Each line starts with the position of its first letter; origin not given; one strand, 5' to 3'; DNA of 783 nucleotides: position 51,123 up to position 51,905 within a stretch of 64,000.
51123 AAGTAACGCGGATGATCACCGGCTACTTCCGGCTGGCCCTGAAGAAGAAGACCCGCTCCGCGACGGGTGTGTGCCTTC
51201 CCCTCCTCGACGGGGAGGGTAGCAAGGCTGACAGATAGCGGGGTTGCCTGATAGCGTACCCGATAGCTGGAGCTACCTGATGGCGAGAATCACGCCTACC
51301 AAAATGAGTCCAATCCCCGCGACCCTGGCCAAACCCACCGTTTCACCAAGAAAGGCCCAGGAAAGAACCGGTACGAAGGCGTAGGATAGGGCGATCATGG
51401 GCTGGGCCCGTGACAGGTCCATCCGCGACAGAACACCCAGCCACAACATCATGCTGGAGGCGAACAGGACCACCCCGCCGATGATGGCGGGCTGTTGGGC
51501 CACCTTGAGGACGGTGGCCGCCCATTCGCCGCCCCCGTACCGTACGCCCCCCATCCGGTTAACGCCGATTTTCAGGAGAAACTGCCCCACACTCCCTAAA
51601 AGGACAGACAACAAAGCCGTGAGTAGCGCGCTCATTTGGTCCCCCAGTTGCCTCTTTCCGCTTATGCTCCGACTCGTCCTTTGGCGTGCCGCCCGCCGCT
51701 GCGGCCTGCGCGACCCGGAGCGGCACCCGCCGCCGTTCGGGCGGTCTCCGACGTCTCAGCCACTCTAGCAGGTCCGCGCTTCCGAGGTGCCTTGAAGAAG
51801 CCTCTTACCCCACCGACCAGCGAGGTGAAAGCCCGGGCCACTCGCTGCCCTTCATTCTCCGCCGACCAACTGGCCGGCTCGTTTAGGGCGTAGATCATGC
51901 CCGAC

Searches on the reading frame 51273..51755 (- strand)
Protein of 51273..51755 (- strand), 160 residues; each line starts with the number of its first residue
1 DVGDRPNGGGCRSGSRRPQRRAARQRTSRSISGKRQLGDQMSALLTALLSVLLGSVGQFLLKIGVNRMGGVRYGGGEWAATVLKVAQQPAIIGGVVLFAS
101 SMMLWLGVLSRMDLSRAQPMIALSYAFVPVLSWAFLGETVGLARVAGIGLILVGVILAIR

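Call 10: search_protein_families(library=pfam, proteins=[window:51273-51755:-], max_evalue=0.001)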
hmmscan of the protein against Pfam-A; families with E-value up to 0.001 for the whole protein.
window:51273-51755:- (160 aa): 1 family
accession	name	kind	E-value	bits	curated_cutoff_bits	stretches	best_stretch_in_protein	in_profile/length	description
PF00892.27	EamA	-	3e-09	37.7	28.2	1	39-159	26-134/135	EamA-like transporter family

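Call 38: search_protein_families(library=ncbifam, proteins=[window:51273-51755:-], max_evalue=0.001)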
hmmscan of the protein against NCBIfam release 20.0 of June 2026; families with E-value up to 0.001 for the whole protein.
window:51273-51755:- (160 aa): 2 families
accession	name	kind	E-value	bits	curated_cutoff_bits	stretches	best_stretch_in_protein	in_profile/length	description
NF002816.2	PRK02971.1-2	equivalog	2.6e-17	63.4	99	1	46-157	2-115/120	4-amino-4-deoxy-L-arabinose-phosphoundecaprenol flippase subunit ArnF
NF011625.2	PRK15051.1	equivalog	3.2e-07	30.5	92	1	97-157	46-106/111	4-amino-4-deoxy-L-arabinose-phosphoundecaprenol flippase subunit ArnE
